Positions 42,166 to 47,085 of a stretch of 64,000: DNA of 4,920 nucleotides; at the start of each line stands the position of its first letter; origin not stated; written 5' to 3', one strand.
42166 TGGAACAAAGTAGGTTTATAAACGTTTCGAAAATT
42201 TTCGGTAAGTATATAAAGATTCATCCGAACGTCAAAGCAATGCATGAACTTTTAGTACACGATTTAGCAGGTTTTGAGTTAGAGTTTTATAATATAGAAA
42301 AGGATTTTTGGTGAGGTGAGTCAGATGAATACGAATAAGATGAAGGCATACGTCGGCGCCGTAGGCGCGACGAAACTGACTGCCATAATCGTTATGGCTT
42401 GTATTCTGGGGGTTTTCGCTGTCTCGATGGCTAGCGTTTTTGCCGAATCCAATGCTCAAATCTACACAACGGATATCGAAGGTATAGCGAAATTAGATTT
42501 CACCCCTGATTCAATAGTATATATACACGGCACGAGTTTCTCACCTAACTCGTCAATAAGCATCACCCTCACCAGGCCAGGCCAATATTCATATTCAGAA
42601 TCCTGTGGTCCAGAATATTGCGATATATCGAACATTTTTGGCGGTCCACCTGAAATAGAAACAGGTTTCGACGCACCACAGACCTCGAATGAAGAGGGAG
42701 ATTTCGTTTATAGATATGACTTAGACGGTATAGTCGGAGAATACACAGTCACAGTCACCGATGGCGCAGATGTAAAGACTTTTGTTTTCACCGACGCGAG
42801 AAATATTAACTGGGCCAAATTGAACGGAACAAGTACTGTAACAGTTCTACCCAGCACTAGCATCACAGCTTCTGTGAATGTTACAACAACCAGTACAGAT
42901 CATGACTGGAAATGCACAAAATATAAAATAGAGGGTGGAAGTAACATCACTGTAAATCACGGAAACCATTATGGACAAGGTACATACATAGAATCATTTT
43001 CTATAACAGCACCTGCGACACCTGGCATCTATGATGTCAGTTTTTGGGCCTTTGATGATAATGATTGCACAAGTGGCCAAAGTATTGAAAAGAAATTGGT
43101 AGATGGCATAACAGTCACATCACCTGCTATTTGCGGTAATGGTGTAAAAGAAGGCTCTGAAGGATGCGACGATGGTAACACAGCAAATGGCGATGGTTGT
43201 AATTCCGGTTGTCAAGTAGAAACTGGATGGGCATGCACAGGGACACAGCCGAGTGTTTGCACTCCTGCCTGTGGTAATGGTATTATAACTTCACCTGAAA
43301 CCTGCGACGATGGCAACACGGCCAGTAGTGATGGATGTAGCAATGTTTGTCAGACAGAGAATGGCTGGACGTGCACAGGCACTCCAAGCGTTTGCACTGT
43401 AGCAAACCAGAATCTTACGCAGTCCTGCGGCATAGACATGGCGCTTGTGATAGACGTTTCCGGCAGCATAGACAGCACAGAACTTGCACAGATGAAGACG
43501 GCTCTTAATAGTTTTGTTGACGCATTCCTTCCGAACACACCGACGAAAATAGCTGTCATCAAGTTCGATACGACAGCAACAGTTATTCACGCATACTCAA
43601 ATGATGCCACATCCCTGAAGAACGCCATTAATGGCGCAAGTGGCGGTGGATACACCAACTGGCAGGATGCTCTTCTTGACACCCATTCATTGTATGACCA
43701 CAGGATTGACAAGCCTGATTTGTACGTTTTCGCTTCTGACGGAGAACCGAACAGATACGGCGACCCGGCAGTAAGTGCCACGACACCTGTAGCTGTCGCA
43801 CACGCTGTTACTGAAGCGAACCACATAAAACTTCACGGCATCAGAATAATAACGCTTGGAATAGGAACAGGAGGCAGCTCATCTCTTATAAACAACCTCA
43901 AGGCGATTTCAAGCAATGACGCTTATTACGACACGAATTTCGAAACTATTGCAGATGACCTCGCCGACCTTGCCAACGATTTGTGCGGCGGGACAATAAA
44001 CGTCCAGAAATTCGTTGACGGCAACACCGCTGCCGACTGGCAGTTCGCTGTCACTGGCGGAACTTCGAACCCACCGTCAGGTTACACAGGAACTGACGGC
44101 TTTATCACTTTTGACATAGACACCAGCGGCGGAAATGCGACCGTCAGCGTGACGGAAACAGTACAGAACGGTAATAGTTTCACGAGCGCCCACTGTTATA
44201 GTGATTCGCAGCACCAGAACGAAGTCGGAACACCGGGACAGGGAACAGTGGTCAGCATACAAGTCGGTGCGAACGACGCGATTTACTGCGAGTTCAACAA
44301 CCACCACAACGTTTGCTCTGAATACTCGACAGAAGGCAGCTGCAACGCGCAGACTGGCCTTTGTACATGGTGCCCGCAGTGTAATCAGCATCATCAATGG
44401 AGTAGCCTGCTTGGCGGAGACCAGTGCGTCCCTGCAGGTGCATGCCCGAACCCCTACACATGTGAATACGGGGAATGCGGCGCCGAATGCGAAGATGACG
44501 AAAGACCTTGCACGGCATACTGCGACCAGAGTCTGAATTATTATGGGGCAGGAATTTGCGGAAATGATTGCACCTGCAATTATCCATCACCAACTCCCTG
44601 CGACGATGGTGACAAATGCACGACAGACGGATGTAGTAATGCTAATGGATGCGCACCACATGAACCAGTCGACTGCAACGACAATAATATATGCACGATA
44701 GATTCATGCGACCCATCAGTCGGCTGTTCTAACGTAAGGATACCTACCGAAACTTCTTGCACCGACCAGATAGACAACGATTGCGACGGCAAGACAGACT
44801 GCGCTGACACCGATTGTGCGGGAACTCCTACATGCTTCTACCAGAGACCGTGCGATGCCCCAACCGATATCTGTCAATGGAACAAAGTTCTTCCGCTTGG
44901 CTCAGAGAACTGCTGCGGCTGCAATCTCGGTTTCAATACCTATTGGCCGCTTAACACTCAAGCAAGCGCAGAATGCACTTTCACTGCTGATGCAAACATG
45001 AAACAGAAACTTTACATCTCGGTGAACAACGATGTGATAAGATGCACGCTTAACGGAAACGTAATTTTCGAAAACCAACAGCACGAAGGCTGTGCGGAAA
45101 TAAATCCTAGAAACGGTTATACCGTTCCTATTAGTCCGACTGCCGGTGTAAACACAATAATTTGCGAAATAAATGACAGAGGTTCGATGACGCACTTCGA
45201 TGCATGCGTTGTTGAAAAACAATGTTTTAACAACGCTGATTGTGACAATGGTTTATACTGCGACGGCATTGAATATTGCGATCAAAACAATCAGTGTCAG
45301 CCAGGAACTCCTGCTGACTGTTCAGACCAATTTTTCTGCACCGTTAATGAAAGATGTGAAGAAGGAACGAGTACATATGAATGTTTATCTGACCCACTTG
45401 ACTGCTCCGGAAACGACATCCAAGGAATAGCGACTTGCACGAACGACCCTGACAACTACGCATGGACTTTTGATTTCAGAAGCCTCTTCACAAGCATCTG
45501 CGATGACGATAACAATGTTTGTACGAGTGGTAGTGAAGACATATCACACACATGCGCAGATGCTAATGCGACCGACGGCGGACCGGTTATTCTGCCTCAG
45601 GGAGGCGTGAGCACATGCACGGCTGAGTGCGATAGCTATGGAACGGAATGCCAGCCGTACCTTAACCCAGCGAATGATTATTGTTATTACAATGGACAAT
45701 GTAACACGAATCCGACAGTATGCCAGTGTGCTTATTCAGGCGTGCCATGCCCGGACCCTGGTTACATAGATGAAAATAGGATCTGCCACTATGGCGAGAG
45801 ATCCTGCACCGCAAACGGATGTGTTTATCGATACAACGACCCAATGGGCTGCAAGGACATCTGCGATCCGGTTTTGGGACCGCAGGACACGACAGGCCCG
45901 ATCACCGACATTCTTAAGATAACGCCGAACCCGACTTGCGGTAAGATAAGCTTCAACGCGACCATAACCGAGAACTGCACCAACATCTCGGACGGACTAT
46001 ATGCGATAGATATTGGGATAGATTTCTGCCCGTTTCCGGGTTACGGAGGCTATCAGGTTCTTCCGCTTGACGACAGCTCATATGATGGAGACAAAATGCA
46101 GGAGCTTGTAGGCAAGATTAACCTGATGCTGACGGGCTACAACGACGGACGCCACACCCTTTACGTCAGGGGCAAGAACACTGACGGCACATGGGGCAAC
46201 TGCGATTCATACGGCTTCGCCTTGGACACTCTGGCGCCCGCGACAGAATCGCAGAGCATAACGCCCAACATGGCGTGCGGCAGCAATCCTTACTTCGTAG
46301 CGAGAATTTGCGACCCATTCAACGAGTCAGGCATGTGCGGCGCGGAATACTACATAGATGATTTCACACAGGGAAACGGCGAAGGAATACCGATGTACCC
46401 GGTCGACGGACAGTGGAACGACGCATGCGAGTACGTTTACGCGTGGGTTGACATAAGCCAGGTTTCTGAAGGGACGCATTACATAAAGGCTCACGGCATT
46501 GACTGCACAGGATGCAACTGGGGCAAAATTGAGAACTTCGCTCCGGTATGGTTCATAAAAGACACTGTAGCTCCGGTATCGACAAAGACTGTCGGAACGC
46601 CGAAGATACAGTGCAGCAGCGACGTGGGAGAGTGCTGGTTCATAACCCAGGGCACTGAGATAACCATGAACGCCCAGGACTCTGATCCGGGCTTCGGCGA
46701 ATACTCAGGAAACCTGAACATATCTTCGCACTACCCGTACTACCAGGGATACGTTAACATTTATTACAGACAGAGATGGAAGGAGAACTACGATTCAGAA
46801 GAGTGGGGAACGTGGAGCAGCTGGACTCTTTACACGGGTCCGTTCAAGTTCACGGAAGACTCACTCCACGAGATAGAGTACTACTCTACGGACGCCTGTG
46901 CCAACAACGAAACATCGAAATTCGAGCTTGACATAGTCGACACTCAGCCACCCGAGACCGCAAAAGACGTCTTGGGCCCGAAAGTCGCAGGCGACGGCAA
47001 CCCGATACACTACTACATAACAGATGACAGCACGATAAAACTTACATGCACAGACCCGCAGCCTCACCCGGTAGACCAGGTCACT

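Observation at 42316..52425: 3369-aa giant surface protein built from a VWA domain, Myxococcus-type Cys-rich repeats and about 12 tandem modules of roughly 130 aa of an unrecognised family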

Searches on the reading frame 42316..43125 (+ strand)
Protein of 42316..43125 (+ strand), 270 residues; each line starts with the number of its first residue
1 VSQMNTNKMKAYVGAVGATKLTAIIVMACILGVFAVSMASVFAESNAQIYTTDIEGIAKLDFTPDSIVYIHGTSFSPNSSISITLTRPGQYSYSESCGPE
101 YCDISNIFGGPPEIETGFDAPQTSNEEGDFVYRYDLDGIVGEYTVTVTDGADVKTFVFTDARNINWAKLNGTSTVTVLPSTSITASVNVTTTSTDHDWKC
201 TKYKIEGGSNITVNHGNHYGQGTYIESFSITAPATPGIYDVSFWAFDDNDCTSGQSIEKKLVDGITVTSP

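Call 24: search_protein_families(library=pfam, proteins=[window:42316-43125:+], max_evalue=1)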
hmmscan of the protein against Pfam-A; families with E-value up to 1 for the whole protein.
window:42316-43125:+ (270 aa): 0 families

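Call 76: search_protein_families(library=ncbifam, proteins=[window:42316-43125:+], max_evalue=0.01)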
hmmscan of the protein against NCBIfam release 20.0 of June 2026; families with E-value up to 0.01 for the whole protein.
window:42316-43125:+ (270 aa): 0 families

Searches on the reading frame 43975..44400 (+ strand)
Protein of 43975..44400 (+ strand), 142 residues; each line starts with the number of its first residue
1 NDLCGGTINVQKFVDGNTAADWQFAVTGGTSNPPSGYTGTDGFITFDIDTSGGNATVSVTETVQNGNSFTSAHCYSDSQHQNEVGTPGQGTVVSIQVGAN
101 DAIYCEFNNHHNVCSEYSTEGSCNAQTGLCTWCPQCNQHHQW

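Call 24: search_protein_families(library=pfam, proteins=[window:43975-44400:+], max_evalue=1)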
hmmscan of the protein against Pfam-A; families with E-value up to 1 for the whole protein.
window:43975-44400:+ (142 aa): 3 families
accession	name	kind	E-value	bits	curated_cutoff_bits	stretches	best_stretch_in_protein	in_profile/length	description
PF24514.1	SpaA_4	-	9.3e-06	26.8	27.3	1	8-110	1-106/107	Prealbumin-like fold domain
PF17789.7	MG4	-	0.011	16.4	24.7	1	15-63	26-75/95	Macroglobulin domain MG4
PF14285.11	DUF4367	-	0.21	12.5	22.1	1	42-115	10-85/110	Domain of unknown function (DUF4367)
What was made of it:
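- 43996..44304 (+): SpaA-type prealbumin-like (Cna-B-like) domain directly after the VWA domain. PF24514 SpaA_4, 26.8 bits against a cut-off of 27.3, E 9e-6 (call 24): borderline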

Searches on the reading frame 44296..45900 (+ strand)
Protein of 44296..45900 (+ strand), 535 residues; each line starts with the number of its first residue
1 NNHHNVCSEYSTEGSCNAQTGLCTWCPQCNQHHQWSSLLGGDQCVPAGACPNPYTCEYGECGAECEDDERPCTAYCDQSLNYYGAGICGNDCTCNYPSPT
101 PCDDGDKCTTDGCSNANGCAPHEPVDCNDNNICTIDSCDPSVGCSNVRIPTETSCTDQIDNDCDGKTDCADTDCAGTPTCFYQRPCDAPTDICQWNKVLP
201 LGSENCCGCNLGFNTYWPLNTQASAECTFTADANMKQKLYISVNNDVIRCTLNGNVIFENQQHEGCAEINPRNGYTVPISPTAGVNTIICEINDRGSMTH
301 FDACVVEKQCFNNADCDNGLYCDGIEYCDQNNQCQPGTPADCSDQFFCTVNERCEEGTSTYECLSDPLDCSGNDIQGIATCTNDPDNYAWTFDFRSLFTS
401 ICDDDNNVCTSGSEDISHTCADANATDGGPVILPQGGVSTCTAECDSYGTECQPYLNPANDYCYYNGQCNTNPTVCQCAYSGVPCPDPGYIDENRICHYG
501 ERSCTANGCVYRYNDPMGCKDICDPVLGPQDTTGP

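Call 24: search_protein_families(library=pfam, proteins=[window:44296-45900:+], max_evalue=1)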
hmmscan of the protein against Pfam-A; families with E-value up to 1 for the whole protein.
window:44296-45900:+ (535 aa): 1 family
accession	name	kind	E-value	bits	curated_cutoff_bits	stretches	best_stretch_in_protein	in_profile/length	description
PF00526.23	Dicty_CTDC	-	4.7e-08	33.1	27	2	126-149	1-24/24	Dictyostelium (slime mold) repeat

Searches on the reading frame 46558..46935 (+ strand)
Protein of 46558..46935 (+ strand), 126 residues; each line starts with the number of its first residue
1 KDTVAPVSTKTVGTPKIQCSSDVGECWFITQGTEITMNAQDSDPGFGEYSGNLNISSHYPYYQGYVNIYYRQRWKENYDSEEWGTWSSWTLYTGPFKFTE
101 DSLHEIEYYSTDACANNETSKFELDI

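Call 23: search_protein_families(library=ncbifam, proteins=[window:46558-46935:+], max_evalue=0.01)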
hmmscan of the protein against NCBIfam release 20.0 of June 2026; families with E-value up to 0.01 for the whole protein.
window:46558-46935:+ (126 aa): 1 family
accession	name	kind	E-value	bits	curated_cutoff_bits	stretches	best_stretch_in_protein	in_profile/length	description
NF047446.1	barrel_OmpL47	domain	4.7e-07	30.2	40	1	87-120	28-61/68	OmpL47-type beta-barrel domain-containing protein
